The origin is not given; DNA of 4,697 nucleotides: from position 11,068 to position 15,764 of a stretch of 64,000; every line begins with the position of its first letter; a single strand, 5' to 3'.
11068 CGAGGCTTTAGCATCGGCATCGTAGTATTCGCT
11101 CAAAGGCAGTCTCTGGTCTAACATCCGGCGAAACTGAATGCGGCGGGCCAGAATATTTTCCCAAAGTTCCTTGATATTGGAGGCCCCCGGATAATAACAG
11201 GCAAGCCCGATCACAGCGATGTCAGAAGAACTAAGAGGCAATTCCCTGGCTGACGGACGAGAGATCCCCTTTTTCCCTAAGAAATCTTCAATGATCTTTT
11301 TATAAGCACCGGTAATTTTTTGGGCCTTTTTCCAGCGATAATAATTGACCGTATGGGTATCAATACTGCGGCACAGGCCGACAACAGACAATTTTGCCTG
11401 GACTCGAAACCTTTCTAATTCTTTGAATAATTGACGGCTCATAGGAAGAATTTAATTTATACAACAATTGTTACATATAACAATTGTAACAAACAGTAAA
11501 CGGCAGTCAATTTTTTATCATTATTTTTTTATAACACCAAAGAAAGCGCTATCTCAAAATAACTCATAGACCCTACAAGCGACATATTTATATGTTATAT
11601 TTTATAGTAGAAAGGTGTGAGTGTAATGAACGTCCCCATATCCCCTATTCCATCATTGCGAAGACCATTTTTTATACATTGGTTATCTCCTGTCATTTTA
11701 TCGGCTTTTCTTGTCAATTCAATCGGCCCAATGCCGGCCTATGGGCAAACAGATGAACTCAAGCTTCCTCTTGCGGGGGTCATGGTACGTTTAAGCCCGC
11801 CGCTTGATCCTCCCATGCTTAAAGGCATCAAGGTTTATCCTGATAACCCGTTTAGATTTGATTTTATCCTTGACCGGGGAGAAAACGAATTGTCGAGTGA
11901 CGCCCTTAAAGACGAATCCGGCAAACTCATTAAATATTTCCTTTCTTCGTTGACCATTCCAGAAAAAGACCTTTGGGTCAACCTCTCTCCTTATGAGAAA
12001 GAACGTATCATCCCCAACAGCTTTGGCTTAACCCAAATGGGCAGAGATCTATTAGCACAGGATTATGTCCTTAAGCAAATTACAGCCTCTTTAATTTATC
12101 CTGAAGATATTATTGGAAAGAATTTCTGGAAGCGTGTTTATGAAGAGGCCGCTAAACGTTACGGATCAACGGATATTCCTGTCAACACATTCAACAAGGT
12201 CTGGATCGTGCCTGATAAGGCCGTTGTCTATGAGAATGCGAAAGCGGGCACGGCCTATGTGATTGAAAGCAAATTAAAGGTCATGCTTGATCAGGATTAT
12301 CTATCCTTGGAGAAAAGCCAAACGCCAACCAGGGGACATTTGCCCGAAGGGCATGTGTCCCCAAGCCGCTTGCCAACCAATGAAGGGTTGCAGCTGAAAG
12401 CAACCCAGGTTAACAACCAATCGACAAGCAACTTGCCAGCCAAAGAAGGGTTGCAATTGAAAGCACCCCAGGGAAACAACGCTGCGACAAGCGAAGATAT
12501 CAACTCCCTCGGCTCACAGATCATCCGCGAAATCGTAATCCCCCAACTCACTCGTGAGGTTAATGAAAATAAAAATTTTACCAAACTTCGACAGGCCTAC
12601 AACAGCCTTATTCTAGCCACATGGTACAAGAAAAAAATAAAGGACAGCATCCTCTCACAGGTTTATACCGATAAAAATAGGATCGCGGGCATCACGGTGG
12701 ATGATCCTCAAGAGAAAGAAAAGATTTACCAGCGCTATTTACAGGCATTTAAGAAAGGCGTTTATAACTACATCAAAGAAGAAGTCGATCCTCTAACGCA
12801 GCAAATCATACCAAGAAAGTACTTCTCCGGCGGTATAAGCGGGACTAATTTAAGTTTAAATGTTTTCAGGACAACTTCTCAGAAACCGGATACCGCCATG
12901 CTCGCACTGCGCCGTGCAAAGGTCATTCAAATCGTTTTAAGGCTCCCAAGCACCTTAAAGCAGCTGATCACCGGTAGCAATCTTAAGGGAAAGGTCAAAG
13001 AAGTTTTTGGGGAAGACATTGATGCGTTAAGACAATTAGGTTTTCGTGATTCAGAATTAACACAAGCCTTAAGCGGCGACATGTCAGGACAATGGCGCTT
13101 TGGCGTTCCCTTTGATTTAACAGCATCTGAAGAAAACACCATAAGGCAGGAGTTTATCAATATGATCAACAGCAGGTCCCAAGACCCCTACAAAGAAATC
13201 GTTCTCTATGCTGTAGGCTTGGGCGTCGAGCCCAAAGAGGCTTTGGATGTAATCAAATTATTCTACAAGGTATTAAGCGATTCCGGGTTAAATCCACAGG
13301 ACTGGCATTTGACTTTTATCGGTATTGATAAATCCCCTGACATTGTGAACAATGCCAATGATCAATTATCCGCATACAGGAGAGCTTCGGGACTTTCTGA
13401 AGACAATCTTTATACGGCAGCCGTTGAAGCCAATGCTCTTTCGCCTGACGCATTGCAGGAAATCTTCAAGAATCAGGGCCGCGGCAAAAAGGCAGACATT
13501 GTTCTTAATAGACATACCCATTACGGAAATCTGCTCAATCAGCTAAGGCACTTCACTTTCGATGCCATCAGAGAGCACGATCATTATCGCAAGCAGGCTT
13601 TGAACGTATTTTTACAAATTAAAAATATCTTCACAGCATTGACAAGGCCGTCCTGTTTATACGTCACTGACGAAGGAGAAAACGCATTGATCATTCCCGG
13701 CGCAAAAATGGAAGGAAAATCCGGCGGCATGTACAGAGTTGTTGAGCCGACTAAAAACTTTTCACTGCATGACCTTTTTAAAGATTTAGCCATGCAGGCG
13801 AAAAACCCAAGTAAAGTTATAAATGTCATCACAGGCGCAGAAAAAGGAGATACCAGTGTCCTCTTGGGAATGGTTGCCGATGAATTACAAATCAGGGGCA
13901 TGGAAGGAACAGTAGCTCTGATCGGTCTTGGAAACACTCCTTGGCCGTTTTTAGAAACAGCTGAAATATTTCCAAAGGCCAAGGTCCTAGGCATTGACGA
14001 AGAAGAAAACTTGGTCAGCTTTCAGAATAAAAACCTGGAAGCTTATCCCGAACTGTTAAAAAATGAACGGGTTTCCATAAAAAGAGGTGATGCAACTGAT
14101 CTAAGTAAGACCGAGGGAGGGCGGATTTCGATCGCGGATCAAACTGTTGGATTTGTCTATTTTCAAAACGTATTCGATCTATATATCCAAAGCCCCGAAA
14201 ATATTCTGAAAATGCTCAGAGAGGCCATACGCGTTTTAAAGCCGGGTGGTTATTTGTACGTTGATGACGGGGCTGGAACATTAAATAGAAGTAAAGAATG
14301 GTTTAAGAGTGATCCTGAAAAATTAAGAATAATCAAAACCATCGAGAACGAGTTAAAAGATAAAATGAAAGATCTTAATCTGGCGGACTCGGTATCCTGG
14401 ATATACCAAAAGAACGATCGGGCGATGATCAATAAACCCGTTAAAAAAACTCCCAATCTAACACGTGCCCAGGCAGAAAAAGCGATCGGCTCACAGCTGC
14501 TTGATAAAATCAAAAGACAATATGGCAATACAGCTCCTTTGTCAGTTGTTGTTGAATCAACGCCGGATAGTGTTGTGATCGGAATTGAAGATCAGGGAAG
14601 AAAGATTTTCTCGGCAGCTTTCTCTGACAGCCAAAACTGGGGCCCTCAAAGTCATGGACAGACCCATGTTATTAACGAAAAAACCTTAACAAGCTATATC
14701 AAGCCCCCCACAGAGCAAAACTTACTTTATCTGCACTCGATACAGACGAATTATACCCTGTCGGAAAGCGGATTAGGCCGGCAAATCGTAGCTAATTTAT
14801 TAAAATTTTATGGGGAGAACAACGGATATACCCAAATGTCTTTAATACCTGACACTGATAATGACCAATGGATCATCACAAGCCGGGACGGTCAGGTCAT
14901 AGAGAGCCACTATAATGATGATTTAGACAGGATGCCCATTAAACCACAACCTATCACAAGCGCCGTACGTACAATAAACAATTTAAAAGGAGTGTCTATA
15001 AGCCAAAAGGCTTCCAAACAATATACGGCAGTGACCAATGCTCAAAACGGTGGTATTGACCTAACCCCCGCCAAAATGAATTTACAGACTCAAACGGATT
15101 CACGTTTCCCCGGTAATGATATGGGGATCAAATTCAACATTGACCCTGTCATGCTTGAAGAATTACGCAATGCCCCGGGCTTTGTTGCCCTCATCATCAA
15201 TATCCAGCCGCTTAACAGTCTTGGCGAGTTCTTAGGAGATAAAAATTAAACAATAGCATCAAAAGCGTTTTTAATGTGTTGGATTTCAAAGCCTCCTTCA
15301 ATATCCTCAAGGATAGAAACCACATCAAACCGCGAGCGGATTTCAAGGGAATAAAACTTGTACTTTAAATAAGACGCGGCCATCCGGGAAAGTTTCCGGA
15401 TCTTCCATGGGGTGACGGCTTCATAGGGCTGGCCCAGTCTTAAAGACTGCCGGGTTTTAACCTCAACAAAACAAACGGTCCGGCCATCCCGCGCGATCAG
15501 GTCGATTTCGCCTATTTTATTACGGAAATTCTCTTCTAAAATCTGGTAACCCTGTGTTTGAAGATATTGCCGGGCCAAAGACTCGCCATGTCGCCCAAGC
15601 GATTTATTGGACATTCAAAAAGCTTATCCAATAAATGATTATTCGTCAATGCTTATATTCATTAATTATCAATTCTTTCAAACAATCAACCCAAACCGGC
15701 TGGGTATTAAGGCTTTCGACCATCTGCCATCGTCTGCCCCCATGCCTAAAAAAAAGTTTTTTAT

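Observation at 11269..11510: HTH-like N-terminal extension on the PKS plus a palindromic operator over its own promoter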

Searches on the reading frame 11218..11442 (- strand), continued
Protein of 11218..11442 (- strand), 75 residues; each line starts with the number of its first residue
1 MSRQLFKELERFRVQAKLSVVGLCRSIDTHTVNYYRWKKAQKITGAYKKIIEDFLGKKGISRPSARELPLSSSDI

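Call 46: find_encoding_contigs(protein=P0129, flank=5000, max_places=4)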
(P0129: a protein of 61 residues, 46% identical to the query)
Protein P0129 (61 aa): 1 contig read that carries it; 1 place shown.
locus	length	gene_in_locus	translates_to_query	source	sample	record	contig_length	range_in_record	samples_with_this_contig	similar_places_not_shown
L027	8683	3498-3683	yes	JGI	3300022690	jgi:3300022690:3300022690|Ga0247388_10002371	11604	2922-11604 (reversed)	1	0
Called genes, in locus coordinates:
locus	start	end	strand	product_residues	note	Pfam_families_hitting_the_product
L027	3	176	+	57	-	?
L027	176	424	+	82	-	-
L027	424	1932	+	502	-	PF04055:Radical_SAM, PF13353:Fer4_12 (weak)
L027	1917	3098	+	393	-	PF04055:Radical_SAM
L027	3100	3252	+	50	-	-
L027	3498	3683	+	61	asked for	PF13022:HTH_Tnp_1_2 (weak)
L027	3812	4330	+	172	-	PF07275:ArdA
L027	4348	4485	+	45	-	-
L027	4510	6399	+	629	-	PF05496:RuvB_N, PF00004:AAA, PF05491:WHD_RuvB, PF13102:Phage_int_SAM_5 (weak), PF13495:Phage_int_SAM_4 (weak), PF00589:Phage_integrase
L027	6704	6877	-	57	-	-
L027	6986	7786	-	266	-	-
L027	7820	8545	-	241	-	-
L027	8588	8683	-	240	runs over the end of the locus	-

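Call 47: fold_search(model_id=the predicted structure, library=pdb)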
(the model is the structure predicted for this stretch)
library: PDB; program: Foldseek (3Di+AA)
matches with E <= 10: 270; with E <= 0.001: 0
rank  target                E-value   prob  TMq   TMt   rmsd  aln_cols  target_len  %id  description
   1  9f9s_CN               1.6e-01  0.96  0.58  0.32   3.0        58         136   17  Yeast SDD1 Disome with Mbf1 (released 2024-12-04)
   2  7t5u                  2.6e-01  0.82  0.49  0.49   3.4        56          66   23  Structure of E. coli MS115-1 CapH N-terminal domain (released 2022-09-14)
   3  2b5a_B                3.2e-01  0.91  0.58  0.53   2.7        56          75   16  C.BclI, Control Element of the BclI Restriction-Modification System (released 2006-01-03)
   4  8tac_A                3.6e-01  0.96  0.64  0.64   2.1        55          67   16  Designed DNA binding protein (released 2024-08-28)
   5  7o81_AU               3.6e-01  0.92  0.61  0.41   2.7        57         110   16  Rabbit 80S ribosome colliding in another ribosome stalled by the SARS-CoV-2 pseudoknot (released 2021-06-02)
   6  9iaq_A                4.1e-01  0.80  0.51  0.34   2.8        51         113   14  Arbitrium controls lysis-lysogeny through the activation of a small antirepressor protein in the majority of arbitrium (released 2026-01-14)
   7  3qq6_A                4.4e-01  0.90  0.60  0.59   2.6        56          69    7  The N-terminal DNA binding domain of SinR from Bacillus subtilis (released 2011-06-15)
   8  2b5a_C                4.7e-01  0.85  0.58  0.53   2.8        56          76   16  C.BclI, Control Element of the BclI Restriction-Modification System (released 2006-01-03)
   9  2b5a_A                4.7e-01  0.85  0.58  0.52   2.8        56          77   16  C.BclI, Control Element of the BclI Restriction-Modification System (released 2006-01-03)
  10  8ezt_C                5.7e-01  0.89  0.62  0.60   2.4        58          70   19  Crystal structure of HipB(Lp) from Legionella pneumophila (released 2023-09-27)
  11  8ezt_B                5.7e-01  0.85  0.61  0.59   2.7        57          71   18  Crystal structure of HipB(Lp) from Legionella pneumophila (released 2023-09-27)
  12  9iaq_D                5.7e-01  0.77  0.52  0.34   2.7        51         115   14  Arbitrium controls lysis-lysogeny through the activation of a small antirepressor protein in the majority of arbitrium (released 2026-01-14)
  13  9iaq_B                5.7e-01  0.75  0.51  0.35   2.8        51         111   14  Arbitrium controls lysis-lysogeny through the activation of a small antirepressor protein in the majority of arbitrium (released 2026-01-14)
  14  1pra_MODEL_1_A        6.0e-01  0.85  0.60  0.58   2.4        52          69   13  DETERMINATION OF THE NUCLEAR MAGNETIC RESONANCE SOLUTION STRUCTURE OF THE DNA-BINDING DOMAIN (RESIDUES 1 TO 69 (released 1993-10-31)
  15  3f51_B                6.4e-01  0.82  0.57  0.44   2.6        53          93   15  Crystal Structure of the clp gene regulator ClgR from Corynebacterium glutamicum (released 2008-11-18)
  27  1adr_MODEL_1_A        1.0e+00  0.57  0.53  0.48   4.3        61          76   15  DETERMINATION OF THE NUCLEAR MAGNETIC RESONANCE STRUCTURE OF THE DNA-BINDING DOMAIN OF THE P22 C2 REPRESSOR (1 (released 1994-01-31)
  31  3jxb_C                1.1e+00  0.66  0.57  0.57   2.4        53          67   11  Crystal structure of the P22 c2 repressor protein in complex with synthetic operator 9C (released 2010-01-19)
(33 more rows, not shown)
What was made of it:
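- The Foldseek PDB top 50 are almost all Cro/C1-XRE repressors (C.BclI, SinR, HipB, 434 Cro and repressor, P22 c2, CylR2, ClgR, DdrO), with TM 0.5-0.65 and probability up to 0.96 (call 47).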

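Call 54: search_protein_families(library=pfam, alignment_id=A2, max_evalue=1)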
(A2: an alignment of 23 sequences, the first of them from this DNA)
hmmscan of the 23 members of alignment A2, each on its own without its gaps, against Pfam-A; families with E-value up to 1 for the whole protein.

A. member 1, seq(67 aa): 3 families
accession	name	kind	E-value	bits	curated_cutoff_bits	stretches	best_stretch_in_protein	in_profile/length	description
PF01527.26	HTH_Tnp_1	-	0.016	15.9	24.1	1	14-41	20-47/75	Transposase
PF13022.12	HTH_Tnp_1_2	-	0.033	14.7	27.9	1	17-57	26-66/122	Helix-turn-helix of insertion element transposase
PF12702.13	Lipocalin_3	-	0.18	12.4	20.2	1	17-41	24-48/94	Lipocalin-like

B. families by the number of members that match (of 23 scanned): 36 families (the first 25 are shown)
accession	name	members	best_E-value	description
PF13022.12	HTH_Tnp_1_2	19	2e-05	Helix-turn-helix of insertion element transposase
PF13384.12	HTH_23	12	0.0009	Homeodomain-like domain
PF01527.26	HTH_Tnp_1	10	0.00022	Transposase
PF01381.28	HTH_3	10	0.0064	Helix-turn-helix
PF13443.12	HTH_26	7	0.0011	Cro/C1-type HTH DNA-binding domain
PF13560.12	HTH_31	4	0.0014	Helix-turn-helix domain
PF12844.13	HTH_19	4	0.002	Helix-turn-helix domain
PF09853.14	DUF2080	4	0.0088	Putative transposon-encoded protein (DUF2080)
PF13551.12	HTH_29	3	0.11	Winged helix-turn helix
PF13518.12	HTH_28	2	0.012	Helix-turn-helix domain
PF21291.3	CYNS_N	2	0.13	Cyanate hydratase, N-terminal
PF11243.13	DUF3045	2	0.15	Protein of unknown function (DUF3045)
PF13613.12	HTH_Tnp_4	1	0.004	Helix-turn-helix of DDE superfamily endonuclease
PF05022.17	SRP40_C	1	0.0071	SRP40, C-terminal domain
PF12728.13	HTH_17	1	0.0088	Helix-turn-helix domain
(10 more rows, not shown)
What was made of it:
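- On Cro/C1 (XRE) HTH, Pfam HTH_3 PF01381 and relatives (HTH_19, HTH_26, HTH_31): Across 23 family members, 10 give sub-threshold HTH_3 hits (best E 0.0064) and 7 give HTH_26 hits (call 54).
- On HTH_Tnp_1_2 (PF13022) / HTH_Tnp_1 (PF01527), the transposase/terminase-type HTH: 19 of 23 members hit HTH_Tnp_1_2, best E 2e-5 (call 54).
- In the Pfam vote over 23 family members, the families hit by more than a few members are almost all HTH DNA-binding families: HTH_Tnp_1_2 19/23, HTH_3 10/23, HTH_26 7/23 (call 54).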

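Call 55: search_protein_families(library=phrogs, alignment_id=A2, max_evalue=0.1)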
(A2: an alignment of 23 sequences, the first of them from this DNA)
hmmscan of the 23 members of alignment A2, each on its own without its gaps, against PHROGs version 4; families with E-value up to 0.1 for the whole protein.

A. member 1, seq(67 aa): 0 families

B. families by the number of members that match (of 23 scanned): 59 families (the first 25 are shown)
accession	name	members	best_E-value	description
phrog_8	-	11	3e-05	transcriptional regulator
phrog_4779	-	7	2.6e-06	transcriptional regulator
phrog_2538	-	7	2.2e-05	terminase small subunit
phrog_24579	-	6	0.0031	terminase small subunit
phrog_1994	-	5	0.0043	DNA binding protein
phrog_11451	-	5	0.016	CI-like repressor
phrog_8898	-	4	0.00092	-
phrog_4494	-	3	0.0007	-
phrog_147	-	3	0.0027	transcriptional regulator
phrog_7344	-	3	0.0049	terminase small subunit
phrog_7950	-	2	5.4e-05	transcriptional repressor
phrog_11187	-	2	0.0021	transcriptional regulator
phrog_638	-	2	0.0038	transcriptional regulator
phrog_4102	-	2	0.013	terminase small subunit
phrog_4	-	2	0.027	transcriptional repressor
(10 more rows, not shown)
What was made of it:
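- The top PHROGs families are mostly transcriptional regulators, CI-like repressors and terminase small subunits (call 55).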

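Call 58: fold_search(model_id=the predicted structure, library=viral)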
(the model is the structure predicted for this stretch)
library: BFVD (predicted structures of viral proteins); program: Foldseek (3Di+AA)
matches with E <= 10: 971; with E <= 0.001: 0
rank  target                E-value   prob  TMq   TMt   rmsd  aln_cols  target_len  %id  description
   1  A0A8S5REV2            7.2e-02  0.99  0.63  0.40   2.7        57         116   19  Repressor protein CI [virus sp. ctJLD79]
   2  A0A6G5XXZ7            7.2e-02  0.99  0.60  0.33   2.4        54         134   20  (no name in the UniProt tables at hand)
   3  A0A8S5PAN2            7.2e-02  0.99  0.59  0.28   2.8        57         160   21  NTP-PPase-like protein [Siphoviridae sp. ctpoI7]
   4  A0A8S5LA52            8.7e-02  0.99  0.60  0.33   2.7        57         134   16  HTH cro/C1-type domain-containing protein [Siphoviridae sp. ctFNZ2]
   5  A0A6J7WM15            9.9e-02  1.00  0.65  0.60   1.8        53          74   26  HTH_XRE domain containing protein [uncultured Caudovirales phage]
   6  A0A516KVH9            1.1e-01  0.99  0.61  0.55   2.5        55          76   16  (no name in the UniProt tables at hand)
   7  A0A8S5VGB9            1.2e-01  0.98  0.57  0.43   2.5        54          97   20  Helix-turn-helix domain protein [Podoviridae sp. ct6BA50]
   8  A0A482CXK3            1.3e-01  0.99  0.64  0.61   2.5        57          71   19  (no name in the UniProt tables at hand)
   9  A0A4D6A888            1.3e-01  0.98  0.60  0.39   2.6        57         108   24  (no name in the UniProt tables at hand)
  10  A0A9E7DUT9            1.4e-01  0.96  0.53  0.49   2.5        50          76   16  HTH cro/C1-type domain-containing protein [Enterococcus phage vB_OCPT_CCS1]
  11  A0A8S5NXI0            1.5e-01  1.00  0.69  0.19   1.9        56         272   11  Repressor protein [Siphoviridae sp. ctckI12]
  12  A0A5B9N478            1.6e-01  0.98  0.58  0.57   2.3        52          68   27  (no name in the UniProt tables at hand)
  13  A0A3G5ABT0            1.7e-01  0.94  0.64  0.36   6.8        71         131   18  Helix-turn-helix protein [Hyperionvirus sp.]
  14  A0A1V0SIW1            1.8e-01  0.97  0.62  0.35   2.7        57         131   16  Helix-turn-helix protein [Klosneuvirus KNV1]
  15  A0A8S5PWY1            1.8e-01  0.97  0.60  0.30   2.3        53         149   17  Helix-turn-helix domain protein [Myoviridae sp. ct4tH12]
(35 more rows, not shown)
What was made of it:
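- On Cro/C1 (XRE) HTH, Pfam HTH_3 PF01381 and relatives (HTH_19, HTH_26, HTH_31): Foldseek neighbours in PDB and BFVD are almost all XRE/CI/Cro proteins, with TM 0.5-0.69, probability up to 1.0 and E 0.07 or above (calls 47, 58).
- Closest known: Cro/C1. Same: The fold matches (calls 47, 58).
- BFVD hits are CI repressors and HTH_XRE proteins, probability 0.99 (call 58).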

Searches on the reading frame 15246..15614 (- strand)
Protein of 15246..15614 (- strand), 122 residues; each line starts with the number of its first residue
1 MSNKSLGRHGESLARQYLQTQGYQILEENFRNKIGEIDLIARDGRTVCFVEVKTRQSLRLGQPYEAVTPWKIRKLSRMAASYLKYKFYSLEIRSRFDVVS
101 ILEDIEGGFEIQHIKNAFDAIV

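Call 66: search_protein_families(library=pfam, proteins=[window:15246-15614:-], max_evalue=0.01)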
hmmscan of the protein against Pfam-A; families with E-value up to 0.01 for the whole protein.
window:15246-15614:- (122 aa): 3 families
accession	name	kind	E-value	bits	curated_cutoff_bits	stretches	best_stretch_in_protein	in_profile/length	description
PF02021.23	UPF0102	-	8e-30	103.5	23.6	1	10-101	1-80/80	Uncharacterised protein family UPF0102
PF08378.17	NERD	-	2e-05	25.5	22.1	1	7-62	2-64/111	Nuclease-related domain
PF04471.18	Mrr_cat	-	0.0021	18.6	21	1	11-82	10-76/115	Restriction endonuclease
